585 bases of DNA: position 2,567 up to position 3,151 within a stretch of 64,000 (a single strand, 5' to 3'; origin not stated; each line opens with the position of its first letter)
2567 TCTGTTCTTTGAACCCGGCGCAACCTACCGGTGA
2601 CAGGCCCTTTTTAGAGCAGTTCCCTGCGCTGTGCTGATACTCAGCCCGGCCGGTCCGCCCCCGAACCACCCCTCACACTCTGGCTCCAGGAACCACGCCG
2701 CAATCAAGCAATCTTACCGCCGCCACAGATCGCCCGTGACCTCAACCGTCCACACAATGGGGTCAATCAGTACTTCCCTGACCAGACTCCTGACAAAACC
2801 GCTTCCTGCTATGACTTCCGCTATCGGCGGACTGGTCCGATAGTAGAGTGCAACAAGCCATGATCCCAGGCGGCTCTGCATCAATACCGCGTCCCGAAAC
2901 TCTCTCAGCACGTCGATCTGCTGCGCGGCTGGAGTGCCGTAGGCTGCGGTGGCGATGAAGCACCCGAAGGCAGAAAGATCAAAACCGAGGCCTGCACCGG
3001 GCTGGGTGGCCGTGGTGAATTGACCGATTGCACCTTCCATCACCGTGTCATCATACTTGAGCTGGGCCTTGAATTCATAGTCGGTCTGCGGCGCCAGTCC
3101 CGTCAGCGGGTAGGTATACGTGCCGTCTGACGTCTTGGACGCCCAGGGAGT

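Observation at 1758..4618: Two adjacent secreted paralogs sharing an unclassified Cys-motif C-terminal domain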

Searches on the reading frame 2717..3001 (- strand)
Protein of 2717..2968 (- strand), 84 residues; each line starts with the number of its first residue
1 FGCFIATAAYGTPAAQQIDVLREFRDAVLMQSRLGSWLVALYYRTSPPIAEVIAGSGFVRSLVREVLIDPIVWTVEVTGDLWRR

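Call 11: find_homologous_proteins(query=window:2717-2968:-, max_evalue=0.001)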
Query seq(84 aa) (84 aa): 190 proteins with E <= 0.001 among 190 candidates; the best 120 are listed.
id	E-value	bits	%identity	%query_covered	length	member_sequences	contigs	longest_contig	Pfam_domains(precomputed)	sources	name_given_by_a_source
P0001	1.9e-34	135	74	100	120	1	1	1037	-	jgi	jgi:hypothetical protein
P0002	4.4e-33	130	70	100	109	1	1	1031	-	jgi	-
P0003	4.6e-33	130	74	100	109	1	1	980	-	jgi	jgi:hypothetical protein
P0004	8.0e-32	126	69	100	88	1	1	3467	-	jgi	jgi:hypothetical protein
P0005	8.4e-32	126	70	100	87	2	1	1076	-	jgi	jgi:hypothetical protein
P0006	9.6e-32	126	68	98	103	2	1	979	-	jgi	jgi:hypothetical protein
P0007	1.2e-31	126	67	98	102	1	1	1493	-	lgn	-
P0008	1.6e-31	126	71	98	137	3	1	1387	-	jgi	jgi:hypothetical protein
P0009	2.6e-31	125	70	99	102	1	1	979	-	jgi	jgi:hypothetical protein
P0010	3.6e-31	124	67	98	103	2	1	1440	-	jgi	jgi:hypothetical protein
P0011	4.3e-31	124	70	98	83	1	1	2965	-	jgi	jgi:hypothetical protein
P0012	5.7e-31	124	69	96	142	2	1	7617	PF18998.7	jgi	jgi:uncharacterized repeat protein (TIGR02543 family)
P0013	1.3e-30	123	69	99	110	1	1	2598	-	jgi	-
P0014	1.4e-30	123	71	98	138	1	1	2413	-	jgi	jgi:hypothetical protein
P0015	2.4e-30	122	69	100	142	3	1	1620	-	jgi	jgi:hypothetical protein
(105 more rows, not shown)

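Call 16: find_related_loci(query=A1, collection=genome_contigs, flank=10000)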
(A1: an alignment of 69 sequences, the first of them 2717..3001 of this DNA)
Query A1 (95 aa) in genome_contigs; peptide patterns used: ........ (x = any residue, [..] = any of these).
598 stretches matched a pattern (row limit reached: there are more); 583 encode a relative of the query (tblastn E <= 1e-3); the best 80 are kept; 80 distinct loci.
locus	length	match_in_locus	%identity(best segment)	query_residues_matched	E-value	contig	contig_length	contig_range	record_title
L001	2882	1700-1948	69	13-95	3e-38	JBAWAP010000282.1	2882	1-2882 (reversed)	MAG: Anaerolineae bacterium isolate MFD04381_ilm_asm_bin11 k127_63346, whole genome shotgun sequence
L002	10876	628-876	70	13-95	5e-37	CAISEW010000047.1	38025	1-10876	MAG: uncultured Chloroflexi bacterium isolate AlinenSedimentsD2_bin-0330 genome assembly, contig: bin-0330:47/63, whole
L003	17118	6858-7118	69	9-95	1e-39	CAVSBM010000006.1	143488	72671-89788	MAG: uncultured Chloroflexia bacterium isolate MFD04408.bin.2.194 genome assembly, contig: contig_29117, whole genome sh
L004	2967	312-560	69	13-95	5e-37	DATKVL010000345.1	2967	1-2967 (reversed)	MAG TPA_asm: Dehalococcoidia bacterium isolate SMAG_U14132 k141_1764654, whole genome shotgun sequence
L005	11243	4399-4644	70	14-95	1e-36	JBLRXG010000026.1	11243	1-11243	MAG: Dehalococcoidia bacterium isolate TamC05-31 NODE_26_length_11243_cov_2.581408, whole genome shotgun sequence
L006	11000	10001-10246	71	14-95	2e-35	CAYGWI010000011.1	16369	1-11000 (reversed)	MAG TPA_asm: uncultured Dehalococcoidales bacterium isolate ERP119294_co1_478 genome assembly, contig: NODE_4551_length_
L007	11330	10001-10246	70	14-95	9e-35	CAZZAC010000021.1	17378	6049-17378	MAG TPA_asm: uncultured Dehalococcoidales bacterium isolate binchicken_co196_122 genome assembly, contig: NODE_4102_leng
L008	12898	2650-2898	65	13-95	3e-34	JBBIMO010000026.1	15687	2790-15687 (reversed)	MAG: Chloroflexota bacterium isolate BQS170218_bin_234 NODE_3126_length_15687_cov_6.662359, whole genome shotgun sequenc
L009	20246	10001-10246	67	13-94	3e-34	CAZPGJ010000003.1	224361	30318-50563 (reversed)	MAG TPA_asm: uncultured Dehalococcoidales bacterium isolate binchicken_co294_83 genome assembly, contig: NODE_69_length_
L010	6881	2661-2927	55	5-93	2e-29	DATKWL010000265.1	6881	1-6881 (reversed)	MAG TPA_asm: Dehalococcoidia bacterium isolate SMAG_U14162 k141_4732787, whole genome shotgun sequence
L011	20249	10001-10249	59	12-94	1e-28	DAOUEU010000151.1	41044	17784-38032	MAG TPA_asm: Dehalococcoidia bacterium isolate N7_337 k137_430426, whole genome shotgun sequence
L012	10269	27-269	60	13-93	1e-28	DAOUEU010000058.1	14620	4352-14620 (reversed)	MAG TPA_asm: Dehalococcoidia bacterium isolate N7_337 k137_1193575, whole genome shotgun sequence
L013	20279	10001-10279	53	1-94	8e-27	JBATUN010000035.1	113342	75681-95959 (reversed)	MAG: Dehalococcoidia bacterium isolate MFD12951_ilm_asm_bin17 k127_123495, whole genome shotgun sequence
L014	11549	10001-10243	56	14-94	8e-27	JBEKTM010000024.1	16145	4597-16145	MAG: Dehalococcoidia bacterium isolate SPRUCE 558 SPRUCE_558_24, whole genome shotgun sequence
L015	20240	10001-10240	58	14-93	1e-26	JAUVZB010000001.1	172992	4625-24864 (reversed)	MAG: Dehalococcoidia bacterium isolate CSMAG_1257 CSMAG_1257_k141_1233856_length_172992_cov_31.9921, whole genome shotgu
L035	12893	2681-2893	55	13-83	6e-23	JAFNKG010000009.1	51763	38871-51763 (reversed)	MAG: Methanophagales archaeon isolate CR_Bin_179 NODE_9_length_51763_cov_32.404887, whole genome shotgun sequence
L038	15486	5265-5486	57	14-87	1e-22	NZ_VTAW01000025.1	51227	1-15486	Natrialba swarupiae strain ESP3B_9 NODE_25_length_51227_cov_77.8593, whole genome shotgun sequence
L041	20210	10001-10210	56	13-83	3e-21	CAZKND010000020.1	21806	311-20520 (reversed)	MAG TPA_asm: Candidatus Hadarchaeota archaeon isolate ERP127260_co1_6 genome assembly, contig: NODE_959_length_21806_cov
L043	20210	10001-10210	58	14-84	5e-21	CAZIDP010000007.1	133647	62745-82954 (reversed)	MAG TPA_asm: uncultured Nitrospirales bacterium isolate SRP241326_co1_1 genome assembly, contig: NODE_228_length_133647_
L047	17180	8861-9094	52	9-87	1e-20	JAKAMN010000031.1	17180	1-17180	MAG: Deltaproteobacteria bacterium isolate WY5.bin26 NODE_5367_length_17180_cov_3.249340, whole genome shotgun sequence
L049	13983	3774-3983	50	14-83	1e-20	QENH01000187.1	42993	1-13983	Methanophagales archaeon isolate CONS3730B06UFb1 Ga0123266_1015, whole genome shotgun sequence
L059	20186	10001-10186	58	14-75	4e-20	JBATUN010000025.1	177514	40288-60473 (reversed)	MAG: Dehalococcoidia bacterium isolate MFD12951_ilm_asm_bin17 k127_64687, whole genome shotgun sequence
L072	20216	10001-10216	51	14-86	2e-19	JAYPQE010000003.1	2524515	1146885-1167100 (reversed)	MAG: Candidatus Eutrophobius brisbanensis isolate SD3109_NP_maxbin_bins.tsv.086 contig_7445_pilon, whole genome shotgun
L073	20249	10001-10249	45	3-86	2e-19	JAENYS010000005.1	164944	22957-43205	MAG: Desulfoscipio geothermicus isolate BL5_bin.4 BL5_bin4_NODE_47_length_164944_cov_94.939474, whole genome shotgun seq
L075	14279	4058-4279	48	10-84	2e-19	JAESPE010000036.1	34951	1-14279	MAG: gamma proteobacterium endosymbiont of Lamellibrachia anaximandri isolate Eratosthenes 1 36, whole genome shotgun se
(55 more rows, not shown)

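Call 19: predict_structure(alignment_id=A1)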
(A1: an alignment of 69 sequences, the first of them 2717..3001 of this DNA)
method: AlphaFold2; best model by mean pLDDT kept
length: 95 residues; sequences in the alignment: 69
mean_pLDDT: 84.7   pTM: 0.69
mean pLDDT of the five models: 84.7, 79.8, 76.0, 75.8, 67.7
residues with pLDDT >= 90: 55; 70-90: 27; 50-70: 3; < 50: 10
segments of 3 or more residues with pLDDT < 50: 1-10
pLDDT, mean of each block of 10 residues (from residue 1): 44 78 88 93 95 92 89 92 92 84
secondary structure, 60 per line:
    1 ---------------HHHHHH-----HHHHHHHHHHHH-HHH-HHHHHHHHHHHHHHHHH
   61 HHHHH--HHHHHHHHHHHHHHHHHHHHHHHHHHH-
elements in order: H16-21 H27-38 H44-65 H68-94
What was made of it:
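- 2717..2962 (-): B CFI-box-CTERM domain, residues 551-632: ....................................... The stop codon is at 2714-2716. The AlphaFold four-helix model has pLDDT 84.7 (call 19).
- On Hint (Hedgehog/intein) autoprocessing domain: The AlphaFold model is four helices and ~80 aa long (call 19).
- The domain model has pLDDT 84.7 and four helices (call 19). It is a small helical bundle with a high hydrophobic content (call 19; sequence). AlphaFold folds it confidently as a monomer (call 19), although this does not exclude oligomers. It is a folded 80-aa domain, not a short motif (call 19).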

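Call 20: search_solved_structures(query=A1, max_evalue=10)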
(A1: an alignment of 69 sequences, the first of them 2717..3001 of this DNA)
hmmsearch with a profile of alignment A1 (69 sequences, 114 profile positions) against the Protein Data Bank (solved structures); distinct sequences matched with E-value up to 10: 1.
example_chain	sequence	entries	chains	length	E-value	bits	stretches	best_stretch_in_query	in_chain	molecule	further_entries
6u0p_A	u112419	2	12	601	1.8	11.3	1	71-110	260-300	2,4-dichlorophenol 6-monooxygenase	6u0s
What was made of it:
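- Tried and rejected: A PDB sequence-profile search gave only a chance hit at E 1.8 (call 20).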

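Call 22: search_protein_representatives(alignment_id=A1)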
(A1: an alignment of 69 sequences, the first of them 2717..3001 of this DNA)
Query: 69 sequences, 114 profile positions. Proteins with E-value up to 0.001 (for the whole library): 30655; up to 1e-10: 22620; up to 1e-30: 479. The best 150 are listed.
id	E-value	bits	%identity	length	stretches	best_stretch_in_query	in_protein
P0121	2.6e-58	210.6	-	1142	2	18-103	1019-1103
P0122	6.3e-56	203.0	-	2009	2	27-102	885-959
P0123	7.9e-42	157.5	-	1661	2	22-100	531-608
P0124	3.2e-41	155.6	-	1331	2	26-101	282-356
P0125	4.6e-40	151.8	-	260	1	24-112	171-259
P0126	3.4e-39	149.0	-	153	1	21-112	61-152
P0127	3.8e-39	148.9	-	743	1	22-112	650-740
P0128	4.6e-39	148.6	-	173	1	14-111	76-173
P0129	6.0e-39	148.2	-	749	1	17-111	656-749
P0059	6.9e-39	148.0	-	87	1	29-112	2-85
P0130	7.7e-39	147.9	-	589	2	27-112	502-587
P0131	7.8e-39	147.9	-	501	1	5-111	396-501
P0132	8.4e-39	147.8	-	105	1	23-110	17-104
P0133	1.5e-38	146.9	-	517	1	10-111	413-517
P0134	2.2e-38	146.4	-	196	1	7-111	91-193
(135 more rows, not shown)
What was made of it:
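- On CFI-box-CTERM (NCBIfam NF041770): The same holds for the 150 best representatives (call 22).
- This holds for the 150 best of 30,655 clusters (call 22).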

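Call 23: fold_search(model_id=the predicted structure, library=pdb)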
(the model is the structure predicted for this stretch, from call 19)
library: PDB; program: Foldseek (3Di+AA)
matches with E <= 10: 4; with E <= 0.001: 0
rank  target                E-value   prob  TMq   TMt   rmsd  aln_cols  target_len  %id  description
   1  6g0y_A                5.9e+00  0.03  0.24  0.16  11.0       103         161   14  X-ray structure of M-21 protein complex (released 2018-11-14)
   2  4c3b_N                7.9e+00  0.03  0.25  0.18  10.7       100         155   15  HRSV M2-1, P21 crystal form (released 2014-01-22)
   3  6pzq_A                8.4e+00  0.02  0.24  0.16  11.1       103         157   14  Structure of the human respiratory syncytial virus M2-1 protein in complex with a short positive-sense gene-end RNA (released 2020-08-05)
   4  4c3b_I                8.9e+00  0.03  0.25  0.18  10.6        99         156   15  HRSV M2-1, P21 crystal form (released 2014-01-22)
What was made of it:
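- On Hint (Hedgehog/intein) autoprocessing domain: There are no PDB sequence or fold hits (calls 20, 23).
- No structural or sequence match to any autoprocessing domain was found (calls 20, 23).
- Tried and rejected: Foldseek against the PDB gave nothing below E 5.9 (call 23).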

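Call 53: search_protein_families(library=pfam, alignment_id=A3, max_evalue=0.0001)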
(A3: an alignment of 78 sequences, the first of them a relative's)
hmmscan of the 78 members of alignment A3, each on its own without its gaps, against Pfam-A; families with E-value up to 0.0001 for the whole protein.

A. member 1, P0125 (260 aa): 1 family
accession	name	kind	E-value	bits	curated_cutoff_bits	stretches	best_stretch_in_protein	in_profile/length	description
PF22872.1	DUF7018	-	1.3e-05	25.8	27.8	1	32-140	4-111/116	Domain of unknown function (DUF7018)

B. families by the number of members that match (of 78 scanned): 52 families (the first 25 are shown)
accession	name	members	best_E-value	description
PF18998.6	Flg_new_2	37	4.6e-72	Divergent InlB B-repeat domain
PF13229.12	Beta_helix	8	1.9e-22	Right handed beta helix region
PF09479.16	Flg_new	7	1.9e-08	Listeria-Bacteroides repeat domain (List_Bact_rpt)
PF11617.13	Cu-binding_MopE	6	6e-37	Putative metal-binding motif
PF18911.6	PKD_4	5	2.4e-21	PKD domain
PF17963.7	Big_9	5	4.4e-11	Bacterial Ig domain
PF13895.12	Ig_2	4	6.5e-20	Immunoglobulin domain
PF24247.1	DUF7450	3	5.9e-34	Repeat of unknown function (DUF7450)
PF21722.4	Gly_rich_2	3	7.8e-18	Glycine-rich domain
PF00801.26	PKD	3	8.1e-14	PKD domain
PF22352.2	K319L-like_PKD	3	7e-12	K319L-like, PKD domain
PF05048.19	NosD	3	1.2e-06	Periplasmic copper-binding protein (NosD)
PF05345.18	He_PIG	2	3.4e-15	Putative Ig domain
PF12708.12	Pect-lyase_RHGA_epim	2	8.4e-14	Rhamnogalacturonase A/epimerase, pectate lyase-like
PF19408.5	PKD_6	2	5.8e-10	PKD-like domain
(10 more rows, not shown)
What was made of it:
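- Closest known: Non-covalent envelope-docking modules. Same: It is a small autonomous terminal module that is reused on many unrelated extracellular cargo proteins (call 53).
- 52 Pfam families occur in 78 carriers, mostly extracellular types: InlB repeats, beta-helix, PKD, Big, cadherin, lectin and cohesin (call 53).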

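Call 59: find_related_loci(query=A1, collection=viral_contigs, flank=6000)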
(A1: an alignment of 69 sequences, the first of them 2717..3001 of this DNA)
Query A1 (95 aa) in viral_contigs; peptide patterns used: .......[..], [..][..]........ (x = any residue, [..] = any of these).
37 stretches matched a pattern; 4 encode a relative of the query (tblastn E <= 1e-3); 4 distinct loci.
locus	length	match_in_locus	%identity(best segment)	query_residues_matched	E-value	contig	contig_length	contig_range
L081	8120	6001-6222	53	9-83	3e-21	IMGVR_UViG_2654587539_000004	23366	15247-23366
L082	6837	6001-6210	52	14-84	7e-21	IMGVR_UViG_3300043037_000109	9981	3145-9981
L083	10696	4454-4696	45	7-88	5e-20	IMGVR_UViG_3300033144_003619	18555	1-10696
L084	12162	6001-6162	50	14-67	3e-15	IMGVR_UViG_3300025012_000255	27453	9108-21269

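Call 62: search_dna_similar(query=window:2717-2965:-, collection=plasmids, mode=protein, max_evalue=0.001, max_rows=30)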
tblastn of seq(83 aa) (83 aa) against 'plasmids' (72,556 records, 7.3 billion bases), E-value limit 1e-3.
Records with a match: 60; places in all: 60; records where one place covers at least 80% of the query: 19.
Best place of each record, by identity: <60% 60.
By first word of the organism name: Xanthomonas 23; Burkholderia 9; Paracoccus 5; Acinetobacter 3; Acidovorax 3; Methylophaga 2; Marinobacter 2; Ralstonia 1; Comamonadaceae 1; Haloquadratum 1; and 10 more.
By predicted mobility (MOB-suite, as given by PLSDB): mobilizable 23; non-mobilizable 21; conjugative 16.
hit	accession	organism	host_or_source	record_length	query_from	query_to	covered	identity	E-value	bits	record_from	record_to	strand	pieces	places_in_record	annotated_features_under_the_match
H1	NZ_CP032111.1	Acinetobacter lwoffii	cell culture,permafrost, Kolyma lowland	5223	1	77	93%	45.5%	6e-15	74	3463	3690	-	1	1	CFI-box-CTERM domain-containing protein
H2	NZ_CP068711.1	Burkholderia thailandensis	soil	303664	2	76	90%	45.3%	3e-7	53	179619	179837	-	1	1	CFI-box-CTERM domain-containing protein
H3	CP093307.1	Ralstonia insidiosa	-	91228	2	75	89%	44.6%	9e-4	43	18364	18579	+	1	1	hypothetical protein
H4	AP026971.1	Comamonadaceae bacterium OS-4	-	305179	2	78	93%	42.9%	9e-10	60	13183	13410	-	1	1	hypothetical protein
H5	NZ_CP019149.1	Acinetobacter lwoffii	-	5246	1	72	87%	45.8%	1e-13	71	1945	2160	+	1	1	CFI-box-CTERM domain-containing protein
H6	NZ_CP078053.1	Acinetobacter lwoffii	whole organism,bedside rail in hospital ...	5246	1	72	87%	45.8%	1e-13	71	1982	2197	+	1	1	CFI-box-CTERM domain-containing protein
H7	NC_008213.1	Haloquadratum walsbyi DSM 16790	-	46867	2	79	94%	39.7%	1e-10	62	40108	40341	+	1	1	CFI-box-CTERM domain-containing protein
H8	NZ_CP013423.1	Burkholderia savannae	soil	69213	2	71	84%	41.4%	7e-5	46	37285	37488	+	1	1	CFI-box-CTERM domain-containing protein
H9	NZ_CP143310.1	Methylophaga thalassica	cell culture,A deep sea sediment sample ...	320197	2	76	90%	38.7%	3e-7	52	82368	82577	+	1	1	CFI-box-CTERM domain-containing protein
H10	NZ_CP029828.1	Burkholderia sp. JP2-270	sigle cell,rice rhizosphere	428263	2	74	88%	39.7%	1e-8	56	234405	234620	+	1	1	cold shock domain-containing protein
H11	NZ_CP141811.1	Burkholderia thailandensis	Homo sapiens,tissue sample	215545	2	74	88%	39.7%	2e-8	56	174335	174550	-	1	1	cold shock domain-containing protein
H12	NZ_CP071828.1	Burkholderia anthina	pure culture,RoundUp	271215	2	74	88%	39.7%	2e-8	56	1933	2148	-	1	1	cold shock domain-containing protein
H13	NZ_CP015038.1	Burkholderia cenocepacia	Homo sapiens,Cord blood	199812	2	74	88%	39.7%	3e-8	56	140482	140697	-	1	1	cold shock domain-containing protein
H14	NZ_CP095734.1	Methylophaga pinxianii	pure culture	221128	2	78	93%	37.7%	4e-7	52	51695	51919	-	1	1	CFI-box-CTERM domain-containing protein | hypothetical protein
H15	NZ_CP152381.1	Marinobacter sp. SBY-1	mixed culture,aerobic biological filter ...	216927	2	78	93%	36.4%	6e-5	46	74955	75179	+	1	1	CFI-box-CTERM domain-containing protein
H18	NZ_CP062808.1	Cupriavidus basilensis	Cell culture,Sediment of a freshwater ...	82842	2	63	75%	45.2%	2e-5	47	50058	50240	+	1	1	CFI-box-CTERM domain-containing protein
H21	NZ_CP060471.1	Xanthomonas citri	Cell culture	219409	2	71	84%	39.0%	1e-6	51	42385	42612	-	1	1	CFI-box-CTERM domain-containing protein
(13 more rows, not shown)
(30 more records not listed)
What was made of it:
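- Closest known: Non-covalent envelope-docking modules. Different: Its target therefore cannot be a lineage-specific wall polymer (calls 16, 62).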

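Call 63: get_annotated_region(hit=H1, flank=3000)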
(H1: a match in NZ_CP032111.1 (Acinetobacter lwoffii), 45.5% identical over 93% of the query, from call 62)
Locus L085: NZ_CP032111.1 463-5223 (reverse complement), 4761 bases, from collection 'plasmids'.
description: Acinetobacter lwoffii strain EK30A plasmid pALWEK1.9, complete sequence
organism: Acinetobacter lwoffii (NCBI taxid 28090)
taxonomy: Bacteria; Pseudomonadota; Gammaproteobacteria; Moraxellales; Moraxellaceae; Acinetobacter; Acinetobacter lwoffii
host: -; source: cell culture,permafrost, Kolyma lowland; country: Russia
typing (MOB-suite, as given by PLSDB): mobilizable; relaxase MOBP
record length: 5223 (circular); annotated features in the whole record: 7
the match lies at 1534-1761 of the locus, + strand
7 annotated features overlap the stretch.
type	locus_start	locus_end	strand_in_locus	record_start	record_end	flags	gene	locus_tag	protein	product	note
CDS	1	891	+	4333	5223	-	-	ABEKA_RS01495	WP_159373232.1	replication initiation protein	-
CDS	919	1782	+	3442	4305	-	-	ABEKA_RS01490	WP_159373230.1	CFI-box-CTERM domain-containing protein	-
CDS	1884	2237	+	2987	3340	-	-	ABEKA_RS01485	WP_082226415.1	hypothetical protein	-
CDS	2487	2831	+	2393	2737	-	-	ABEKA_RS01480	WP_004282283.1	MobC family plasmid mobilization relaxosome protein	-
CDS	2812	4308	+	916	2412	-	-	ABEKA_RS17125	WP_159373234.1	relaxase/mobilization nuclease domain-containing protein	-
CDS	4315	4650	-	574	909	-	-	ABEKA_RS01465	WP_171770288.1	hypothetical protein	-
CDS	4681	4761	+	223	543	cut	-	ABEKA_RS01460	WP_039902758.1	hypothetical protein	-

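Call 64: get_annotated_region(hit=H10, flank=6000)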
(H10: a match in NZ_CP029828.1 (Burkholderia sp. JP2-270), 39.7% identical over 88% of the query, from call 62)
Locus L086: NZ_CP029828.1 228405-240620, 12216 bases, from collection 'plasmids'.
description: Burkholderia sp. JP2-270 plasmid p2, complete sequence
organism: Burkholderia sp. JP2-270 (NCBI taxid 2217913)
taxonomy: Bacteria; Pseudomonadota; Betaproteobacteria; Burkholderiales; Burkholderiaceae; Burkholderia; Burkholderia sp. JP2-270
host: -; source: sigle cell,rice rhizosphere; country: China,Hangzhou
typing (MOB-suite, as given by PLSDB): mobilizable; replicon rep_cluster_1398; relaxase MOBP
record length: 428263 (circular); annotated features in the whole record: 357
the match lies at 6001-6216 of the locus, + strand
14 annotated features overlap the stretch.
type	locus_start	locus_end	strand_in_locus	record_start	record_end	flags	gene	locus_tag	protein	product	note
CDS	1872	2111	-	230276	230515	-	-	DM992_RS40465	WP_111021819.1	hypothetical protein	-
CDS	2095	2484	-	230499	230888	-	-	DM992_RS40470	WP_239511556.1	hypothetical protein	-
CDS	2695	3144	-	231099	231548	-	-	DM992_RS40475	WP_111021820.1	CBS domain-containing protein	-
CDS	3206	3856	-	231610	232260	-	-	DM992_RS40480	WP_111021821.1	BON domain-containing protein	-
CDS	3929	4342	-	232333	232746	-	-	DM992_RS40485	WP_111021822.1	hypothetical protein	-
CDS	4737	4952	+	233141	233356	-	-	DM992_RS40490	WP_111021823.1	hypothetical protein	-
CDS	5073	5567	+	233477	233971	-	-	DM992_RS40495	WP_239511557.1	hypothetical protein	-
CDS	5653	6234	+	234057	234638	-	-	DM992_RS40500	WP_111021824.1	cold shock domain-containing protein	-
CDS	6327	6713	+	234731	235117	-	-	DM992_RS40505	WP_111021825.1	hypothetical protein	-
CDS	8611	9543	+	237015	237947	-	-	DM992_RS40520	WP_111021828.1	MBL fold metallo-hydrolase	-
CDS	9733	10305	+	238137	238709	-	-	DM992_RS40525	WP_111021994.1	YbhB/YbcL family Raf kinase inhibitor-like protein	-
CDS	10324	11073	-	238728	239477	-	-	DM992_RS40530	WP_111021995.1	glucose 1-dehydrogenase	-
CDS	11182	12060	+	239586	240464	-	-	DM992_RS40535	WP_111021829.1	LysR family transcriptional regulator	-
CDS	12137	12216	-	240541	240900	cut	-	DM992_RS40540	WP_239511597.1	cupin domain-containing protein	-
